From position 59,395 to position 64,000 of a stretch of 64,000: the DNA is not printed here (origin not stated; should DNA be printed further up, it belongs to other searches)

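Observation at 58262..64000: RHS polymorphic toxin with a GIY-YIG nuclease tip and an LRR-type candidate immunity protein in an A+T-rich cassette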

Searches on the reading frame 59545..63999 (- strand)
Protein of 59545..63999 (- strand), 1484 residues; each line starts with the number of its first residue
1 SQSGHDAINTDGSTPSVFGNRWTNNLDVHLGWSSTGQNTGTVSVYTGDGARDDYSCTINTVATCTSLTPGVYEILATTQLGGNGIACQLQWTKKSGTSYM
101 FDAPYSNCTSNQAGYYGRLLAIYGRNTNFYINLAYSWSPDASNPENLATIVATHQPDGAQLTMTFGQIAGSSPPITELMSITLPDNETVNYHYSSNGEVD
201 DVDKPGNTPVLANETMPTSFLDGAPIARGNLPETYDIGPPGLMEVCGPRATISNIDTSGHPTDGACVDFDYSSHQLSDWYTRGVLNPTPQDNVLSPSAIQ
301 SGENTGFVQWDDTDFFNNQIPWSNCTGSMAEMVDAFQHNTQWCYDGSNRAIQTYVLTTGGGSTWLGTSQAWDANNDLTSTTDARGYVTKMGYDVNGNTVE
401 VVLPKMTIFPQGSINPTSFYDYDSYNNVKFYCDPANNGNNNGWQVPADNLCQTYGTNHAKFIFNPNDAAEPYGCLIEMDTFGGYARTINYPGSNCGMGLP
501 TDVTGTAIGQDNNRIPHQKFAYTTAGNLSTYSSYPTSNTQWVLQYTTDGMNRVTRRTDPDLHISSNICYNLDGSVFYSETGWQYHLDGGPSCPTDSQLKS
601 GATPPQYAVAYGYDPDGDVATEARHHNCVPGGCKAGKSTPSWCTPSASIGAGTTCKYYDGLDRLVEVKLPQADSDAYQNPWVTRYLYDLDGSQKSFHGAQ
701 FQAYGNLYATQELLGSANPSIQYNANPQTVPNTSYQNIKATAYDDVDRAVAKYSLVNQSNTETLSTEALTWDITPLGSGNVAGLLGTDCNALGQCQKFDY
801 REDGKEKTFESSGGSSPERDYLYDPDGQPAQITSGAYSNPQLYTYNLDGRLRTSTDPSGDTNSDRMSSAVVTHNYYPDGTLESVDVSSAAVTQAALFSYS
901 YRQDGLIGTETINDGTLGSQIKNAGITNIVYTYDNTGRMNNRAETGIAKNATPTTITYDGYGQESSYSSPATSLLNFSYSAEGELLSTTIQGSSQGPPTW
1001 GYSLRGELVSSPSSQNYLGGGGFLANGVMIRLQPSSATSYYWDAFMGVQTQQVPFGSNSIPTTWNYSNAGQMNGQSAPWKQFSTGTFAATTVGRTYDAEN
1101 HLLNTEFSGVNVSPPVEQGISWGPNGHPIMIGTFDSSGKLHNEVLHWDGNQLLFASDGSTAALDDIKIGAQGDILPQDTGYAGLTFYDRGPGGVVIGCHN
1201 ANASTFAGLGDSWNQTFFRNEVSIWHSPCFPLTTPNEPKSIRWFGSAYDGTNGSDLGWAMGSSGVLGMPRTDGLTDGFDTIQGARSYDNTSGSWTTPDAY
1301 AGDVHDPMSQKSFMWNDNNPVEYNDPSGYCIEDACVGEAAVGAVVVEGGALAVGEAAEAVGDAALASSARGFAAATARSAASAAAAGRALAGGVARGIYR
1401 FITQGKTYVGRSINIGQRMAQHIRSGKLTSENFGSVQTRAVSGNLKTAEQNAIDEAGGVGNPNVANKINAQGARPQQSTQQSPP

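Call 5: search_protein_families(library=pfam, proteins=[window:59545-63999:-], max_evalue=0.1)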
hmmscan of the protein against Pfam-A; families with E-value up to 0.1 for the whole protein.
window:59545-63999:- (1484 aa): 2 families
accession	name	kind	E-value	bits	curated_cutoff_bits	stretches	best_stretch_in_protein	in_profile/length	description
PF05593.20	RHS_repeat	-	2.5e-09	37.7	22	1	371-404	1-34/38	RHS Repeat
PF01541.30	GIY-YIG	-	0.0068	17.1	22.6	1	1397-1427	3-35/78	GIY-YIG catalytic domain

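Call 6: search_protein_families(library=ncbifam, proteins=[window:59545-63999:-], max_evalue=0.1)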
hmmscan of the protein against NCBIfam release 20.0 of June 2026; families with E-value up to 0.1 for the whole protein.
window:59545-63999:- (1484 aa): 3 families
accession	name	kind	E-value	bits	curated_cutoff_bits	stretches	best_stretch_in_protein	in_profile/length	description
TIGR03696.1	Rhs_assc_core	domain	0.00014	22.3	32.5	1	1282-1328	33-75/76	RHS repeat-associated core domain-containing protein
TIGR01643.1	YD_repeat_2x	repeat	0.0011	19.4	15.8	1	371-404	1-34/42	YD repeat-containing protein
TIGR01453.1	grpIintron_endo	subfamily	0.0013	18.7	56.05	1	1397-1431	3-39/215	group I intron endonuclease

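Call 55: find_homologous_proteins(query=window:59545-63999:-, max_evalue=0.00001)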
Query window:59545-63999:- (1484 aa): 128 proteins with E <= 0.00001 among 7906 candidates; the best 120 are listed.
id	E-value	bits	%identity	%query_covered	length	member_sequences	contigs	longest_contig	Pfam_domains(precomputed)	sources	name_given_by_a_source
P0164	0.0e+0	3458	100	100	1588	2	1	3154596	PF05593.20,PF20148.5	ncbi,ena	-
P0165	0.0e+0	2461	83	88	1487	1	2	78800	PF05593.20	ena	-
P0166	0.0e+0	2120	72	90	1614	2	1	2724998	PF05593.20,PF20148.5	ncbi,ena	-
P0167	0.0e+0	2039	67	94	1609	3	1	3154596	PF05593.20,PF25023.2,PF20148.5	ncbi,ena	-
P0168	0.0e+0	1883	65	90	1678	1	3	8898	PF05593.20,PF20148.5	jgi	jgi:YD repeat-containing protein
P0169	0.0e+0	1864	64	90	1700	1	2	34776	PF05593.20,PF25023.2,PF20148.5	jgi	jgi:YD repeat-containing protein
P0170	0.0e+0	1824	85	63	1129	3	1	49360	-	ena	-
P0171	0.0e+0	1473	55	90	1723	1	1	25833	PF05593.20,PF20148.5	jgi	jgi:YD repeat-containing protein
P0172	0.0e+0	1429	52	92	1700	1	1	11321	PF05593.20,PF25023.2,PF20148.5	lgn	-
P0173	0.0e+0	1425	54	90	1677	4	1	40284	PF05593.20,PF25023.2,PF20148.5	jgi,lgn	jgi:YD repeat-containing protein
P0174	0.0e+0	1404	53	90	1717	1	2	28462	PF05593.20,PF20148.5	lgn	-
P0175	0.0e+0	1384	52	90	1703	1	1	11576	PF05593.20,PF20148.5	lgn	-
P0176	0.0e+0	1384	53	90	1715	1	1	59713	PF05593.20,PF20148.5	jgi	jgi:YD repeat-containing protein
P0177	0.0e+0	1381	53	89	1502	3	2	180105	PF05593.20,PF25023.2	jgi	jgi:YD repeat-containing protein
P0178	0.0e+0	1381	51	94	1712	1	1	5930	PF20148.5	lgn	-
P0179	0.0e+0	1364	49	96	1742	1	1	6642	PF05593.20,PF20148.5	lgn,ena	-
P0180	0.0e+0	1343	52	90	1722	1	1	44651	PF05593.20,PF25023.2,PF20148.5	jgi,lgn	jgi:YD repeat-containing protein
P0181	0.0e+0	1331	51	90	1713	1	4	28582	PF05593.20,PF25023.2,PF20148.5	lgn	-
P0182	0.0e+0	1317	50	89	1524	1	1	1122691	PF05593.20,PF25023.2,PF20148.5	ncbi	-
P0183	0.0e+0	1311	50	89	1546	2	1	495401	PF05593.20,PF20148.5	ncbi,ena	-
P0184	0.0e+0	1310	51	90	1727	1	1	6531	PF05593.20,PF20148.5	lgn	-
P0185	0.0e+0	1290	50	90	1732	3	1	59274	PF05593.20,PF25023.2,PF20148.5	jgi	jgi:YD repeat-containing protein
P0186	0.0e+0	1283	50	90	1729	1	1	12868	PF05593.20,PF25023.2,PF20148.5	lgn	-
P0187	0.0e+0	1282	50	89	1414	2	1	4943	PF05593.20,PF25023.2,PF20148.5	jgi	-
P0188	0.0e+0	1281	49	90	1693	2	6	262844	PF05593.20,PF20148.5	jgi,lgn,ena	-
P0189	0.0e+0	1275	51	85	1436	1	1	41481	PF05593.20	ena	-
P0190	0.0e+0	1274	49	90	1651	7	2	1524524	PF05593.20,PF25023.2,PF20148.5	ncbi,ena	-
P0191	0.0e+0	1274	50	89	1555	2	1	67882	PF05593.20,PF25023.2,PF20148.5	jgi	jgi:YD repeat-containing protein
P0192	0.0e+0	1273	49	89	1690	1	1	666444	PF25023.2,PF20148.5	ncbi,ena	-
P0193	0.0e+0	1246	49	89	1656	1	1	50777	PF05593.20,PF25023.2,PF20148.5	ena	-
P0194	0.0e+0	1243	51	85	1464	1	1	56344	PF05593.20,PF25023.2,PF20148.5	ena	-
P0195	0.0e+0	1222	48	89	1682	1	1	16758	PF05593.20,PF20148.5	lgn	-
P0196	0.0e+0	1201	48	90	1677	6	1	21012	PF05593.20,PF25023.2,PF20148.5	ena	-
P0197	0.0e+0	1194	47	90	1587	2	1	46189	PF05593.20,PF25023.2,PF20148.5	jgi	jgi:YD repeat-containing protein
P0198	0.0e+0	1179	47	89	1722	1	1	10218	PF05593.20,PF20148.5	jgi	jgi:YD repeat-containing protein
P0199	0.0e+0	1154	46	89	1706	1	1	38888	PF05593.20,PF25023.2,PF20148.5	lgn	-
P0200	0.0e+0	1134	56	66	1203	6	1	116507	PF20148.5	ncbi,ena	-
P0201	0.0e+0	1067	55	65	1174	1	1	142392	PF05593.20,PF25023.2,PF20148.5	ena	-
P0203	1.8e-266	906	47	67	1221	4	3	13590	PF05593.20,PF25023.2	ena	-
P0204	3.5e-262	892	53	56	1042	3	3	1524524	PF05593.20,PF20148.5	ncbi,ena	-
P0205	2.1e-253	862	50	59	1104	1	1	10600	PF05593.20,PF25023.2,PF20148.5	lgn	-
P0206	1.0e-252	860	41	91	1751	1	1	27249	PF05593.20,PF25023.2,PF20148.5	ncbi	-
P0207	1.6e-246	840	40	96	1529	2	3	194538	PF05593.20,PF25023.2,PF20148.5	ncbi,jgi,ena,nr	ncbi:MAG TPA: DUF6531 domain-containing protein [Candidatus Dormibacteraeota bacterium]|nr:DUF6531 d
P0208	1.9e-219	750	62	40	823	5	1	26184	PF05593.20,PF20148.5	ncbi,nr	ncbi:MAG TPA: DUF6531 domain-containing protein [Candidatus Binatia bacterium]|nr:DUF6531 domain-con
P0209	2.5e-190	653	37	90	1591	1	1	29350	PF05593.20,PF25023.2,PF20148.5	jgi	jgi:YD repeat-containing protein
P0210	3.7e-188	646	51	44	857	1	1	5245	PF05593.20,PF25023.2,PF20148.5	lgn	-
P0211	1.2e-183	631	36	90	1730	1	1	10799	PF05593.20,PF20148.5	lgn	-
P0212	1.5e-175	604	36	89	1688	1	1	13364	PF05593.20,PF25023.2,PF20148.5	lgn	-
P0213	2.0e-173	597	36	90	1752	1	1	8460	PF05593.20,PF20148.5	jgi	jgi:YD repeat-containing protein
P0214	4.5e-168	580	36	90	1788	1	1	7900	PF05593.20,PF25023.2,PF20148.5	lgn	-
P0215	2.2e-167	577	34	90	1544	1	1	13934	PF05593.20,PF25023.2,PF20148.5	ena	-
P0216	3.8e-167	577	35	89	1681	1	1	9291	PF05593.20,PF25023.2,PF20148.5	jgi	jgi:YD repeat-containing protein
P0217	2.2e-165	571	34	99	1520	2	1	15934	PF05593.20,PF25023.2,PF20148.5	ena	-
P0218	1.3e-153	532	35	90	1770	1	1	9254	PF05593.20,PF25023.2,PF20148.5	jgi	jgi:RHS repeat-associated protein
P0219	6.6e-153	529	34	90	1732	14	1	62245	PF05593.20,PF20148.5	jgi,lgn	jgi:YD repeat-containing protein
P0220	1.2e-152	529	34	92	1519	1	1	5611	PF05593.20,PF20148.5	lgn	-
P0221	7.2e-151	523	33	90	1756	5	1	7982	PF05593.20,PF25023.2,PF20148.5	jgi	-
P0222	7.3e-151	523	34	90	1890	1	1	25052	PF05593.20,PF20148.5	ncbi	-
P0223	1.0e-150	522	33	94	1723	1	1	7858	PF05593.20,PF25023.2,PF20148.5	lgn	-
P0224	8.8e-150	519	33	92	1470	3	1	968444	PF05593.20,PF20148.5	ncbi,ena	-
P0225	1.2e-149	519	32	94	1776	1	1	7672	PF05593.20,PF20148.5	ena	-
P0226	7.1e-148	513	33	90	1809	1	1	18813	PF05593.20,PF25023.2,PF20148.5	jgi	jgi:YD repeat-containing protein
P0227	9.6e-147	509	32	90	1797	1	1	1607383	PF05593.20,PF20148.5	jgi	jgi:YD repeat-containing protein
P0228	1.4e-143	498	35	90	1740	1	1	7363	PF20148.5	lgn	-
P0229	1.3e-140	489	36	80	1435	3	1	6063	PF05593.20,PF25023.2,PF20148.5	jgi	jgi:YD repeat-containing protein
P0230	1.5e-140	488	34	92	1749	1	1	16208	PF05593.20,PF20148.5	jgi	jgi:RHS repeat-associated protein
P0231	6.9e-138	480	33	84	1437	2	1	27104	PF05593.20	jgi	jgi:YD repeat-containing protein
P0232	2.2e-135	471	32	97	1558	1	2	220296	PF05593.20,PF20148.5,PF01464.26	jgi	jgi:YD repeat-containing protein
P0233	2.5e-135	471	34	90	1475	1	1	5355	PF05593.20,PF25023.2,PF20148.5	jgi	jgi:YD repeat-containing protein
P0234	1.0e-132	462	31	96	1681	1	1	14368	PF05593.20,PF25023.2,PF20148.5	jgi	jgi:RHS repeat-associated protein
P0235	2.2e-132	461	32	90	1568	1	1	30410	PF05593.20,PF25023.2,PF20148.5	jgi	jgi:RHS repeat-associated protein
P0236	4.7e-131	457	35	81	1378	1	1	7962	PF05593.20,PF25023.2,PF20148.5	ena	-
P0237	7.1e-131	456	34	90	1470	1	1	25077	PF05593.20,PF20148.5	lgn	-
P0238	2.3e-130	455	30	90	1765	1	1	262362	PF05593.20,PF25023.2,PF20148.5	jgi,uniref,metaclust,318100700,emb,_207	uniref:DUF6531 domain-containing protein n=1 Tax=mine drainage metagenome TaxID=410659 RepID=E6PE12_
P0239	4.5e-128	447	32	90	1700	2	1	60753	PF05593.20,PF20148.5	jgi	jgi:YD repeat-containing protein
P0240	2.3e-124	435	31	98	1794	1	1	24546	PF05593.20,PF25023.2,PF20148.5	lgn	-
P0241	7.0e-122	427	32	90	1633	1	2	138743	PF05593.20,PF25023.2,PF20148.5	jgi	jgi:YD repeat-containing protein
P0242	2.2e-120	422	32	90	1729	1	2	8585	PF05593.20,PF25023.2,PF20148.5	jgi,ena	-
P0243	2.6e-117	411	32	90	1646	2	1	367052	PF05593.20,PF20148.5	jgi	jgi:YD repeat-containing protein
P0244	5.2e-117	410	31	90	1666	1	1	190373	PF05593.20,PF25023.2,PF20148.5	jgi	jgi:YD repeat-containing protein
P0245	5.6e-117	410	33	90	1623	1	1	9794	PF05593.20,PF25023.2,PF20148.5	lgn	-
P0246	7.7e-115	403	31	90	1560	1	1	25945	PF05593.20,PF20148.5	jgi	jgi:YD repeat-containing protein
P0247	7.3e-112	393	31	91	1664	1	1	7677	PF05593.20,PF25023.2,PF20148.5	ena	-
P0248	7.5e-112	393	40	48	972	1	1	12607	PF05593.20,PF20148.5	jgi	jgi:YD repeat-containing protein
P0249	5.7e-110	387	30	90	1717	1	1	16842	PF05593.20,PF25023.2,PF20148.5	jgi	jgi:YD repeat-containing protein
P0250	1.1e-109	386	31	93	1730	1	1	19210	PF05593.20,PF20148.5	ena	-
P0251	1.2e-108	383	33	16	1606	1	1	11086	PF14040.12,PF25023.2,PF20148.5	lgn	-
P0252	1.5e-106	376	35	61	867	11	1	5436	PF05593.20,PF25023.2,PF20148.5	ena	-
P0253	6.6e-106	374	31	90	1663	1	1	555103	PF05593.20,PF25023.2,PF20148.5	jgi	jgi:YD repeat-containing protein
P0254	2.6e-103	365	31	92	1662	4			PF05593.20,PF25023.2,PF20148.5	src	-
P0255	1.3e-101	359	30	89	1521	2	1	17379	PF05593.20,PF25023.2,PF20148.5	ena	-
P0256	2.6e-101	358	31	90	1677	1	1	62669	PF05593.20,PF25023.2,PF20148.5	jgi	jgi:YD repeat-containing protein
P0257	1.5e-100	356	31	90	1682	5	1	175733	PF05593.20,PF25023.2,PF20148.5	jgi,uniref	uniref:DUF6531 domain-containing protein n=1 Tax=mine drainage metagenome TaxID=410659 RepID=E6Q304_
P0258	3.3e-99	351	31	90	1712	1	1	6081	PF05593.20,PF20148.5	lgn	-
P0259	8.8e-99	350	31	90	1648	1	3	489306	PF05593.20,PF25023.2,PF20148.5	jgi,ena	jgi:RHS repeat-associated protein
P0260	9.9e-99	350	31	90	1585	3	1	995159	PF05593.20,PF25023.2,PF20148.5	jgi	jgi:YD repeat-containing protein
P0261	1.9e-98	349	31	90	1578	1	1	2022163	PF05593.20,PF20148.5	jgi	jgi:YD repeat-containing protein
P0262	3.1e-97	345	33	63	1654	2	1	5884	PF05593.20,PF20148.5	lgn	-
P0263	2.9e-96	342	30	98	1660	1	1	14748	PF05593.20,PF13385.14,PF20148.5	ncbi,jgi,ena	-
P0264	3.3e-96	341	30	94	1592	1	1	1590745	PF05593.20,PF25023.2,PF20148.5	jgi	jgi:YD repeat-containing protein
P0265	9.0e-93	330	30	89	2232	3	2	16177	PF05593.20,PF13385.14,PF20148.5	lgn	-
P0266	1.7e-91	326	30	90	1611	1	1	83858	PF05593.20,PF25023.2,PF20148.5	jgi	jgi:YD repeat-containing protein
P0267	2.7e-91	325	30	90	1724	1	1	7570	PF20148.5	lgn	-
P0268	2.5e-90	322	30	91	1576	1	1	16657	PF05593.20,PF25023.2,PF20148.5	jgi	jgi:YD repeat-containing protein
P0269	6.1e-87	311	29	90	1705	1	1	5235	PF05593.20,PF20148.5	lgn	-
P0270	6.2e-87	311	30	83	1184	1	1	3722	PF05593.20,PF25023.2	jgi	-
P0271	5.7e-83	298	28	90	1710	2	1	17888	PF05593.20,PF25023.2,PF20148.5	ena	-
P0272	1.5e-82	296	32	65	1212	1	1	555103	PF05593.20,PF25023.2,PF20148.5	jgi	jgi:YD repeat-containing protein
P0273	4.4e-82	295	29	95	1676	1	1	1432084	PF05593.20,PF20148.5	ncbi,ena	-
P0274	1.7e-81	293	30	65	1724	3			PF05593.20,PF25023.2,PF20148.5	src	-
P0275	5.3e-81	291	28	91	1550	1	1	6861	PF05593.20,PF25023.2,PF20148.5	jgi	jgi:YD repeat-containing protein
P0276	1.5e-80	290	30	63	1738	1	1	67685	PF05593.20,PF25023.2,PF20148.5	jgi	jgi:YD repeat-containing protein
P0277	2.0e-80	289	30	90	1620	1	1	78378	PF05593.20,PF25023.2,PF20148.5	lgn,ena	-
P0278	1.2e-78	283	29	90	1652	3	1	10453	PF14412.13,PF05593.20,PF20148.5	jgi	jgi:YD repeat-containing protein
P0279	1.8e-77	279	29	41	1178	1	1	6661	PF05593.20,PF25023.2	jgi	jgi:RHS repeat-associated protein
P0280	7.2e-77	277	34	62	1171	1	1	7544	PF05593.20,PF20148.5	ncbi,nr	ncbi:MAG: hypothetical protein JOZ01_09665, partial [Candidatus Eremiobacteraeota bacterium]|nr:hypo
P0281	3.2e-76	275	28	93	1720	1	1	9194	PF05593.20,PF25023.2,PF20148.5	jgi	jgi:YD repeat-containing protein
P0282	1.0e-73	267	30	62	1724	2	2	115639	PF05593.20,PF25023.2,PF20148.5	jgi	jgi:YD repeat-containing protein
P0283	2.4e-71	259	30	62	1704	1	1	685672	PF05593.20,PF20148.5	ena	-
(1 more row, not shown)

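Call 58: find_encoding_contigs(protein=P0164, flank=10000, max_places=3)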
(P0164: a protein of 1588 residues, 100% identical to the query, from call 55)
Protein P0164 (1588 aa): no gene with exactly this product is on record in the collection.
